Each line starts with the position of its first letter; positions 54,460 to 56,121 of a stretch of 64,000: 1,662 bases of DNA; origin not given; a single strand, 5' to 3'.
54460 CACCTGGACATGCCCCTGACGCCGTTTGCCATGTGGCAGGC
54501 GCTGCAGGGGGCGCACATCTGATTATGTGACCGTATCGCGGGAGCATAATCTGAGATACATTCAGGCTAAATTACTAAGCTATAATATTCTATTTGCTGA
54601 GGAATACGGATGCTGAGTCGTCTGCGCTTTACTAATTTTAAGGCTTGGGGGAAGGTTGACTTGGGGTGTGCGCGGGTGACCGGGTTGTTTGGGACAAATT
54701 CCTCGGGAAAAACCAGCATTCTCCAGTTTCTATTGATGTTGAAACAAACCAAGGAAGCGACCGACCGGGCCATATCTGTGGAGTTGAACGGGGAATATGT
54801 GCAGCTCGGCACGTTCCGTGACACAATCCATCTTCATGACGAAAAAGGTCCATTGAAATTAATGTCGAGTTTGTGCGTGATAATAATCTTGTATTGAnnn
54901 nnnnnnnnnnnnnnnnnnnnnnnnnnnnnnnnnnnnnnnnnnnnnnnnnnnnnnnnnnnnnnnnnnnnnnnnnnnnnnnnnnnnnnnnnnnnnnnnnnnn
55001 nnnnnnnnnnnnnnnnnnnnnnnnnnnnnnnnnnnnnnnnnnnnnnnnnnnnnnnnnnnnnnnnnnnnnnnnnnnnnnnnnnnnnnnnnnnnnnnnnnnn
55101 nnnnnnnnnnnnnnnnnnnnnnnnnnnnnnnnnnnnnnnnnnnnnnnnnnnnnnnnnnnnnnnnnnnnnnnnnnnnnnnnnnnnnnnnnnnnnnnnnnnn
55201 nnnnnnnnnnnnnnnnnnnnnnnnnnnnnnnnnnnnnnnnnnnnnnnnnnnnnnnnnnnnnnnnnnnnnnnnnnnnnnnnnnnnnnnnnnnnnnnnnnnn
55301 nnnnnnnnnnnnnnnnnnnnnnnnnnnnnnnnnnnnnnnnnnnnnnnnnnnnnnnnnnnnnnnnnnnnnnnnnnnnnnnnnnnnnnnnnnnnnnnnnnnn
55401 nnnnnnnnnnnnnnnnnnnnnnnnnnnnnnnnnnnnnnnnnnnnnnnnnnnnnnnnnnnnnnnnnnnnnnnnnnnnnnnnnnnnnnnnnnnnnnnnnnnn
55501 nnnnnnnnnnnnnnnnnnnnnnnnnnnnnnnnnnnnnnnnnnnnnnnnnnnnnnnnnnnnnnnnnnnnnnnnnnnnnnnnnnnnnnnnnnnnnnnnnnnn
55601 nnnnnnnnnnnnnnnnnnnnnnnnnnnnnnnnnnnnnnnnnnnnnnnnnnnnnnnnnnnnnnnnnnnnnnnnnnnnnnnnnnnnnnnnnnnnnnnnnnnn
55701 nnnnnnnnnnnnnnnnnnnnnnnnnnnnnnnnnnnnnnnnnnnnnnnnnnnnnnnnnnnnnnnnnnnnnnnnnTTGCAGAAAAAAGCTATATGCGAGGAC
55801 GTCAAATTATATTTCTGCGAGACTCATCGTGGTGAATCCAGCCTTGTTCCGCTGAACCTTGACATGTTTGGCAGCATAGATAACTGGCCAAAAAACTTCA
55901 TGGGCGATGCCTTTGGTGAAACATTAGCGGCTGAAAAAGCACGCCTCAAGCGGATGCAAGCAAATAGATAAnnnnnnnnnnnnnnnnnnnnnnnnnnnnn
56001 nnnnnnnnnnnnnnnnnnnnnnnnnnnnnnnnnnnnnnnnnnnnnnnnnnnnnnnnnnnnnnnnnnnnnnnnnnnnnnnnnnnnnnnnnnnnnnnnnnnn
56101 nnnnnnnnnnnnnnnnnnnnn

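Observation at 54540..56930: Low-GC mini-island with a translationally coupled DUF3696 ABC-ATPase + PIN-like pair (Septu/PARIS/AbiL-like architecture, different effector), a VapC remnant and a MITE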

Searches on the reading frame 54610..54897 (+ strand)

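Call 4: search_protein_families(library=pfam, proteins=[window:54610-54897:+], max_evalue=1)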
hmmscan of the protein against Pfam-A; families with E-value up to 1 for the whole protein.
window:54610-54897:+ (95 aa): 9 families
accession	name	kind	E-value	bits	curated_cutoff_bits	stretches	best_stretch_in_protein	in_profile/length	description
PF13175.12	AAA_15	-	2e-06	28.1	32.1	1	1-58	1-55/374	AAA ATPase domain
PF13304.12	AAA_21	-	1.7e-05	25.5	27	1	23-75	1-48/304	AAA domain, putative AbiEii toxin, Type IV TA system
PF10412.15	TrwB_AAD_bind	-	0.00027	20.4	20.5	1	24-65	18-57/387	Type IV secretion-system coupling protein DNA-binding domain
PF02463.25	SMC_N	-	0.0023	17.9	40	1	1-41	1-44/220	RecF/RecN/SMC N terminal domain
PF13476.12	AAA_23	-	0.0035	18.4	27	1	5-44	2-42/201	AAA domain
PF00005.33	ABC_tran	-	0.0052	17.8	25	1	17-51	7-41/137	ABC transporter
PF13555.12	AAA_29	-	0.065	13.4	27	1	9-44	8-48/61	P-loop containing region of AAA domain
PF13521.12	AAA_28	-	0.17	12.5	27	1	26-81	4-53/164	AAA domain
PF10899.13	AbiGi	-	0.17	12.3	22.4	1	29-74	73-122/185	Putative abortive phage resistance protein AbiGi, antitoxin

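Call 5: search_protein_families(library=padloc, proteins=[window:54610-54897:+], max_evalue=1)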
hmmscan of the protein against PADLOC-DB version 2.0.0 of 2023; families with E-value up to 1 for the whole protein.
window:54610-54897:+ (95 aa): 69 families (the best 25 are shown)
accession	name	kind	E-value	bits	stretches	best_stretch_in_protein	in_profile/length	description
PDLC04148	HEC-03B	-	6.2e-32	109.2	1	1-83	1-85/458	-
PDLC03878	NsnB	-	2.1e-16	58.6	1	1-77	1-75/345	-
PDLC02979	AriA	-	6e-09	34.1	1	1-50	1-52/373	-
PDLC04391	PDC-M07A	-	1.4e-08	32.2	1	1-63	1-61/412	-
PDLC04389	PDC-M07A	-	1.4e-07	28.9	1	2-68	6-70/443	-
PDLC04541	PDC-M25A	-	7.2e-07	26.6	1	1-47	1-47/380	-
PDLC04393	PDC-M07A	-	2.9e-06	24.5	1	1-52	1-55/435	-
PDLC04135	mad3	-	3e-06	25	1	1-53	1-55/374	mads_3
PDLC00090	GajA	-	4e-06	23.8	1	2-55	3-57/659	AAA ATPase domain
PDLC04392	PDC-M07A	-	5.8e-06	23.6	1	1-49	1-52/432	-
PDLC04178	HEC-01A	-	7.6e-06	23.2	1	2-54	9-62/399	-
PDLC00067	GajA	-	9e-06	22.4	1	2-43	5-46/604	AAA ATPase domain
PDLC02980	AriA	-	2.2e-05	22.6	1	23-70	1-43/304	-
PDLC04175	HEC-01A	-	3.4e-05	21.1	1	2-49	6-53/363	-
PDLC00094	GajA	-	4.4e-05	20.1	1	2-55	3-55/569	AAA ATPase domain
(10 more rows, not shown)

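Call 6: search_protein_families(library=ncbifam, proteins=[window:54610-54897:+], max_evalue=1)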
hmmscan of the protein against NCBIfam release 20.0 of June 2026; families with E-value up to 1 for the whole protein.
window:54610-54897:+ (95 aa): 19 families
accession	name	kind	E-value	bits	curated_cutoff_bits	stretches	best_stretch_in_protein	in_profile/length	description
NF047739.1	antiphage_MADS3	equivalog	8e-06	25.3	420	1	1-77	1-79/427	methylation-associated defense system AAA family ATPase MAD3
TIGR00611.2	recf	equivalog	3.3e-05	23.2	172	1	2-45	1-45/339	DNA replication/repair protein RecF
TIGR02142.1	modC_ABC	equivalog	0.0045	16.3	285.05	1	8-63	10-60/353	molybdenum ABC transporter ATP-binding protein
NF002572.0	PRK02224.1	equivalog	0.0065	14.8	1087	1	2-41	3-43/888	DNA double-strand break repair ATPase Rad50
NF041035.1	Rad50_Halo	equivalog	0.013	13.8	1000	1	2-40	3-42/883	DNA double-strand break repair ATPase Rad50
NF041774.1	tung_ATPbind_TupC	equivalog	0.021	13.8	400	1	16-50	21-55/319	tungstate ABC transporter ATP-binding protein TupC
NF047565.1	PSM_export_PmtA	equivalog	0.022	14.1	350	1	22-51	28-57/282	phenol-soluble modulin export ABC transporter ATP-binding protein PmtA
NF041760.1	PtuA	equivalog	0.022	13.7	500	1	2-40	52-91/524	retron Ec78 anti-phage system effector ATPase PtuA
NF010680.0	PRK14079.1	equivalog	0.046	12.7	386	1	2-40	3-42/349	recombination protein F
TIGR03873.1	F420-0_ABC_ATP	hypoth_equivalog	0.047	12.9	372.4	1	19-51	25-57/256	putative F420-0 ABC transporter ATP-binding protein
TIGR00972.1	3a0107s01c2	equivalog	0.05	13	343.2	1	6-65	10-71/248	phosphate ABC transporter ATP-binding protein PstB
TIGR03864.1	PQQ_ABC_ATP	hypoth_equivalog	0.087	12.3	302.25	1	7-55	11-61/236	ABC transporter, ATP-binding subunit, PQQ-dependent alcohol dehydrogenase system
TIGR03410.1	urea_trans_UrtE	equivalog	0.1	12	285.8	1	20-50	25-55/230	urea ABC transporter ATP-binding subunit UrtE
TIGR00929.1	VirB4_CagE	subfamily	0.1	10.7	643.1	1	24-43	440-459/792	VirB4 family type IV secretion/conjugal transfer ATPase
NF007863.0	PRK10575.1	equivalog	0.11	11.8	433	1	20-45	36-61/265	Fe3+-hydroxamate ABC transporter ATP-binding protein FhuC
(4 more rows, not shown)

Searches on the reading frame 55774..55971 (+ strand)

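Call 4: search_protein_families(library=pfam, proteins=[window:55774-55971:+], max_evalue=1)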
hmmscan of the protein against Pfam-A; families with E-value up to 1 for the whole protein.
window:55774-55971:+ (65 aa): 1 family
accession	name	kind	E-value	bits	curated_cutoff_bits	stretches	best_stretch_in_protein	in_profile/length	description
PF12476.13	DUF3696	-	1.6e-09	38.3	22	1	8-50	4-49/52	Protein of unknown function (DUF3696)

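Call 5: search_protein_families(library=padloc, proteins=[window:55774-55971:+], max_evalue=1)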
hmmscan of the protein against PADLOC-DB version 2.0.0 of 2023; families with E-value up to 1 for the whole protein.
window:55774-55971:+ (65 aa): 3 families
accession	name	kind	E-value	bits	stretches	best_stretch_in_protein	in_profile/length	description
PDLC04148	HEC-03B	-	7.3e-18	62.8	1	3-61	394-452/458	-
PDLC04707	PDC-M55A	-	4.6e-09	33.8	1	4-63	360-419/421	-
PDLC03878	NsnB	-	0.0039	15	1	6-43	294-332/345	-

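Call 6: search_protein_families(library=ncbifam, proteins=[window:55774-55971:+], max_evalue=1)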
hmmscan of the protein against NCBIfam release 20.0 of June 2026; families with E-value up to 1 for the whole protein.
window:55774-55971:+ (65 aa): 0 families
